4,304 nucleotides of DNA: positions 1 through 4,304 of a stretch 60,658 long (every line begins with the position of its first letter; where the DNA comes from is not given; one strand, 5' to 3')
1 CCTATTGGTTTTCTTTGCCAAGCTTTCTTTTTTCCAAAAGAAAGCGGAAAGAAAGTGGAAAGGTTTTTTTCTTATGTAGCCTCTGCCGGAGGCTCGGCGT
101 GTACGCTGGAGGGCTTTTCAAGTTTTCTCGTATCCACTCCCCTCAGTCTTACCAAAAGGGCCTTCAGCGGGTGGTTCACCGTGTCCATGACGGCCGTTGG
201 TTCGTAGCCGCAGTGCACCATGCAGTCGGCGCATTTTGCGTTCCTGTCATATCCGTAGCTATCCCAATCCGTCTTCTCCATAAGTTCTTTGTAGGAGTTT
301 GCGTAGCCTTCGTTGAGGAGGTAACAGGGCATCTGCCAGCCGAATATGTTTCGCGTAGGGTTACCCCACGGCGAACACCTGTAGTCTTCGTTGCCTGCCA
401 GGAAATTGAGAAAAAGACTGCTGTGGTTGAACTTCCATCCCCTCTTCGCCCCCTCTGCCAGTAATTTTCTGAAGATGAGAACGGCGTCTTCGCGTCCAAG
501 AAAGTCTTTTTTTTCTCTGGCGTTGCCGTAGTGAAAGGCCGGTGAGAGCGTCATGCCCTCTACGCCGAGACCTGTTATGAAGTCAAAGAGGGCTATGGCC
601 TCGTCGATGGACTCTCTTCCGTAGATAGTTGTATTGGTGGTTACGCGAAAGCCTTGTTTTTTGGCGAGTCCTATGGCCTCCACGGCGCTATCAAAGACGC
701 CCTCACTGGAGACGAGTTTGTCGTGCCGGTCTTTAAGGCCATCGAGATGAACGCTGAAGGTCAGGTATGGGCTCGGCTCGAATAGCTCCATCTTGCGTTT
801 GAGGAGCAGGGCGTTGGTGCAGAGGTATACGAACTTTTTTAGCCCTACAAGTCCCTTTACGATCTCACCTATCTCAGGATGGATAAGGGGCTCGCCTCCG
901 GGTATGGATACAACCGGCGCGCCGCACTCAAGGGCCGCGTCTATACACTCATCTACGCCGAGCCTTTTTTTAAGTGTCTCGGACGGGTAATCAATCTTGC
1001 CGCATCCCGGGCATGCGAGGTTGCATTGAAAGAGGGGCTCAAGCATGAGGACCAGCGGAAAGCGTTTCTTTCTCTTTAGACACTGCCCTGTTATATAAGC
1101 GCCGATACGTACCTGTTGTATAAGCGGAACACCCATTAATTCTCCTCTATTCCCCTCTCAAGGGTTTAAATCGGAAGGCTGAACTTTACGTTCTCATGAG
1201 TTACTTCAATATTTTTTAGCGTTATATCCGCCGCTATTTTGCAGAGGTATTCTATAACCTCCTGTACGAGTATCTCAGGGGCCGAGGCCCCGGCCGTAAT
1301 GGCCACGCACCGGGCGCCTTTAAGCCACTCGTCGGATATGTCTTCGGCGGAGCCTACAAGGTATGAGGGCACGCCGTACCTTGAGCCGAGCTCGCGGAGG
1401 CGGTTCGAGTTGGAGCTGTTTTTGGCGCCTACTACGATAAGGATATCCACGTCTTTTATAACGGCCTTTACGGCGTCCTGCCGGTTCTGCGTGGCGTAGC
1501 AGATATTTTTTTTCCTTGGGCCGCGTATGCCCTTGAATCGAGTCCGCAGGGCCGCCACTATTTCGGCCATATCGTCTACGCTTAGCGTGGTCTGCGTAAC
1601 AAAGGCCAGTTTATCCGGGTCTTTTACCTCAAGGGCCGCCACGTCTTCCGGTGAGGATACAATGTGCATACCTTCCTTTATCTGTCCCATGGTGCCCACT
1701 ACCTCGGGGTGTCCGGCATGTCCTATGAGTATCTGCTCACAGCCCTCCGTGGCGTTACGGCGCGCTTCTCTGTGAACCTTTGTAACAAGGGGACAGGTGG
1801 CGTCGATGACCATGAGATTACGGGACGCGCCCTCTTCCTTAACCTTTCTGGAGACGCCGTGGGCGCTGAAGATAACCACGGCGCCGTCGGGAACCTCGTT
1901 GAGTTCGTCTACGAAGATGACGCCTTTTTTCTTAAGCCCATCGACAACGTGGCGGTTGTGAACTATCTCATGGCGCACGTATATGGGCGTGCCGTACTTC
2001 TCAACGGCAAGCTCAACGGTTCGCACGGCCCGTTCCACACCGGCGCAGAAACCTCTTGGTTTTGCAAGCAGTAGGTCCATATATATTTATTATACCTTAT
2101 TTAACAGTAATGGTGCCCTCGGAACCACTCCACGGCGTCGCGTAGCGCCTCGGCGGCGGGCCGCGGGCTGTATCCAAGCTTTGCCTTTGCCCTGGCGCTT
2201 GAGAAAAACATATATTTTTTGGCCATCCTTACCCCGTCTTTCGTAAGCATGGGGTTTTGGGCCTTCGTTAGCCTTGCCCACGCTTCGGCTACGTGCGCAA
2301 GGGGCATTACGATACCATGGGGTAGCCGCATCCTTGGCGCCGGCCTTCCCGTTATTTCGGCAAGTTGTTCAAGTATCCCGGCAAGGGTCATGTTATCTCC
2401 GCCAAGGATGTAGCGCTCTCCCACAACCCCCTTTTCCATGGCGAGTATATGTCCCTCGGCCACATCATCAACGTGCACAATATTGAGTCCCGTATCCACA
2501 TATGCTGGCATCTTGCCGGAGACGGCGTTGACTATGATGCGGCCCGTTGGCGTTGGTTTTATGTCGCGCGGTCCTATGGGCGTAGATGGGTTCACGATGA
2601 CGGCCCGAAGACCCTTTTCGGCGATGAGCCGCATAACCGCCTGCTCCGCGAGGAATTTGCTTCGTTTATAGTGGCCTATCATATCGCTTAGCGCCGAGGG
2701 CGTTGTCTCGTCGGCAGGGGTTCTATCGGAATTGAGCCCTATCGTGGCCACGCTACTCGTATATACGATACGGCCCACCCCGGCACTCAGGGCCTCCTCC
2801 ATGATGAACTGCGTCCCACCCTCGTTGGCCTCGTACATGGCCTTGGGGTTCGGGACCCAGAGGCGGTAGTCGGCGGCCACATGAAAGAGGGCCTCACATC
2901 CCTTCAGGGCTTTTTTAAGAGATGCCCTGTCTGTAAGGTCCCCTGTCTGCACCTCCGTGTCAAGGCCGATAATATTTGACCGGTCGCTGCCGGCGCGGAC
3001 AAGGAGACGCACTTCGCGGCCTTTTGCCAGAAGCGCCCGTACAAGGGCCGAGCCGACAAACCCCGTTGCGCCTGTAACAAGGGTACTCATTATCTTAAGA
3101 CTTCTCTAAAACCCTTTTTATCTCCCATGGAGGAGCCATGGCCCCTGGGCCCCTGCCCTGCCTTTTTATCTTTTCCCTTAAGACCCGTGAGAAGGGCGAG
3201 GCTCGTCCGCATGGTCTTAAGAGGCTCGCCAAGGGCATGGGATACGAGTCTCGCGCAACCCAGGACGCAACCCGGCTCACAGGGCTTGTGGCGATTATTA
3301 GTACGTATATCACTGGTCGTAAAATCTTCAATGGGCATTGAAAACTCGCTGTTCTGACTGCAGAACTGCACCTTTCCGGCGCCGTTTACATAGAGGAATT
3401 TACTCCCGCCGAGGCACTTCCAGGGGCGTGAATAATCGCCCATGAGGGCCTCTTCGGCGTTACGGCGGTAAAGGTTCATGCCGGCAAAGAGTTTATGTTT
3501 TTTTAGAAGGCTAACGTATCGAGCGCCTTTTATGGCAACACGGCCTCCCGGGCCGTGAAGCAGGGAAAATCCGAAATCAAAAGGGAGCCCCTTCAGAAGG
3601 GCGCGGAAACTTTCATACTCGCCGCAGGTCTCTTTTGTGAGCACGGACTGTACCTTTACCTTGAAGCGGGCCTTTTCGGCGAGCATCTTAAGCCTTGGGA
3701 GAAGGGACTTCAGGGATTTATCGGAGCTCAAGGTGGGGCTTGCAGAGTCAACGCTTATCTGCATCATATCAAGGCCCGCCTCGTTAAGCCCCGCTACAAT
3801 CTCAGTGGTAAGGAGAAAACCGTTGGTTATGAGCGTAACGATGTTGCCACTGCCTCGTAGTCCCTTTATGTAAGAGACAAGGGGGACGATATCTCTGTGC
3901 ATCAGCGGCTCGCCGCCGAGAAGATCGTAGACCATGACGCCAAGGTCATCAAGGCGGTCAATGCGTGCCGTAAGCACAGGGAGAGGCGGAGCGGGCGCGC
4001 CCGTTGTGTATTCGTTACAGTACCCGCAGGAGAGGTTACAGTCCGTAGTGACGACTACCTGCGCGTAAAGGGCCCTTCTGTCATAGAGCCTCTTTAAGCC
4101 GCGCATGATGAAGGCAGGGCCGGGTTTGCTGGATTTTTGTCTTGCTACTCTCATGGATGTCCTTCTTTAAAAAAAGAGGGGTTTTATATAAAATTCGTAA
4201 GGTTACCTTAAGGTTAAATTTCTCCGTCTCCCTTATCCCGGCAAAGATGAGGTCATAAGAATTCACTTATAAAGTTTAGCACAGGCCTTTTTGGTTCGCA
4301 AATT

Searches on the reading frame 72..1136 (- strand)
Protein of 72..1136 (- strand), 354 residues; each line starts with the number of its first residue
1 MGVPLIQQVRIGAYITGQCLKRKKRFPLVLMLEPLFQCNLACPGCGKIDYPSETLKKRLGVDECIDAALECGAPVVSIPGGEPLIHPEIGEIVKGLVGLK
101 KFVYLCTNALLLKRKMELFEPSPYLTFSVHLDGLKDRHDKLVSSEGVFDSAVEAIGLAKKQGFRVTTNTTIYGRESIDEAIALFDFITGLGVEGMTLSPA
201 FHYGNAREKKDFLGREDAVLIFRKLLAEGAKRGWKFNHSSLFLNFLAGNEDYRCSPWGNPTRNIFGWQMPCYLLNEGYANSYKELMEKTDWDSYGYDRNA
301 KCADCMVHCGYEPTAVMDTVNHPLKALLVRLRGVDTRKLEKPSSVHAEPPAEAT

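Call 76: search_protein_families(library=pfam, proteins=[window:72-1136:-], max_evalue=0.01)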
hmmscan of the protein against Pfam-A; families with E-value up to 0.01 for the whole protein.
window:72-1136:- (354 aa): 2 families
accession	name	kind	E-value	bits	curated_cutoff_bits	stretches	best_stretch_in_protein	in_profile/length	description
PF11946.13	DUF3463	-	3.5e-56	189.2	31.3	1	195-327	1-132/134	Domain of unknown function (DUF3463)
PF04055.27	Radical_SAM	-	1e-18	68.5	29.5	1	37-187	6-166/166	Radical SAM superfamily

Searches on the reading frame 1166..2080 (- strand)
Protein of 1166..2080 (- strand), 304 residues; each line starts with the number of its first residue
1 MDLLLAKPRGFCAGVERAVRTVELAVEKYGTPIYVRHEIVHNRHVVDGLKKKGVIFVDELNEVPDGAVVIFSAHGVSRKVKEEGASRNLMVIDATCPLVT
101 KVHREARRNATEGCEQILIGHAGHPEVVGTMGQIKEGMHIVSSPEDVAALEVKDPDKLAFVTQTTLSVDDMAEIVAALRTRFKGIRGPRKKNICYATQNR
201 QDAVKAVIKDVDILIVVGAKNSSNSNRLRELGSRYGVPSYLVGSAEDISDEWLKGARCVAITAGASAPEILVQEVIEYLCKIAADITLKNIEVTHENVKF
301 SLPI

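Call 76: search_protein_families(library=pfam, proteins=[window:1166-2080:-], max_evalue=0.01)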
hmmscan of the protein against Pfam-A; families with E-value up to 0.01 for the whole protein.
window:1166-2080:- (304 aa): 1 family
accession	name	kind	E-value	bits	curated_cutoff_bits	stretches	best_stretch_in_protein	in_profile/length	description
PF02401.23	LYTB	-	2.6e-98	329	24.5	1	4-279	2-266/267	LytB protein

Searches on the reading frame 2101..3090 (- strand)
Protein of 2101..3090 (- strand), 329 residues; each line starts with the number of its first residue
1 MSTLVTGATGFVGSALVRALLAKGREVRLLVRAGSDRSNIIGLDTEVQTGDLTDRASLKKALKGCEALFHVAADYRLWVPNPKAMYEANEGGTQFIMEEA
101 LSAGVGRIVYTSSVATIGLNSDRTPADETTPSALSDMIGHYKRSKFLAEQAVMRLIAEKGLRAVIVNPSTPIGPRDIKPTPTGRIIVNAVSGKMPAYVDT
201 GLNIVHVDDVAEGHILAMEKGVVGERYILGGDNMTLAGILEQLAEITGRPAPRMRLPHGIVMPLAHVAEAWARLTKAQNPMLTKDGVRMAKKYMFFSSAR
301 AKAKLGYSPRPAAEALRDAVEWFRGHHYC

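Call 76: search_protein_families(library=pfam, proteins=[window:2101-3090:-], max_evalue=0.01)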
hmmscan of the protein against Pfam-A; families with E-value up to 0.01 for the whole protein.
window:2101-3090:- (329 aa): 9 families
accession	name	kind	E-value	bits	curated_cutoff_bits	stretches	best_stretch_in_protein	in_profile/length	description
PF01370.27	Epimerase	-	2.8e-39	135.4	20.9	1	4-230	2-240/240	NAD dependent epimerase/dehydratase family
PF01073.25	3Beta_HSD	-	4.2e-25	88.8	22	1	4-219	1-230/280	3-beta hydroxysteroid dehydrogenase/isomerase family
PF16363.11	GDP_Man_Dehyd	-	1.2e-18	68.1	27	1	4-248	1-267/332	GDP-mannose 4,6 dehydratase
PF13460.12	NAD_binding_10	-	2.2e-18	67.2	27.2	1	7-170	1-145/184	NAD(P)H-binding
PF07993.18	NAD_binding_4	-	8.4e-18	64.9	20.1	2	57-179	81-211/258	Male sterility protein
PF05368.20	NmrA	-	1.3e-11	45.1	27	1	4-115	6-109/298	NmrA-like family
PF04321.23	RmlD_sub_bind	-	6.8e-08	32.4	27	1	1-154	1-138/287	RmlD substrate binding domain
PF02719.21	Polysacc_synt_2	-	1.2e-06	28.4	20.2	1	4-113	2-128/293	Polysaccharide biosynthesis protein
PF00106.31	adh_short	-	0.0008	19.4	26.6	0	4-67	4-73/195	short chain dehydrogenase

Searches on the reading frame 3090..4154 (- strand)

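Call 76: search_protein_families(library=pfam, proteins=[window:3090-4154:-], max_evalue=0.01)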
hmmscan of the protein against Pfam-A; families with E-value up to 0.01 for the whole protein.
window:3090-4154:- (354 aa): 2 families
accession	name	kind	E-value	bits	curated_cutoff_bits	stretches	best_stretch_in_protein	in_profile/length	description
PF04055.27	Radical_SAM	-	8.1e-16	59.1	29.5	1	33-141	1-115/166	Radical SAM superfamily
PF13353.11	Fer4_12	-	0.001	19.8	22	1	34-137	10-115/137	4Fe-4S single cluster domain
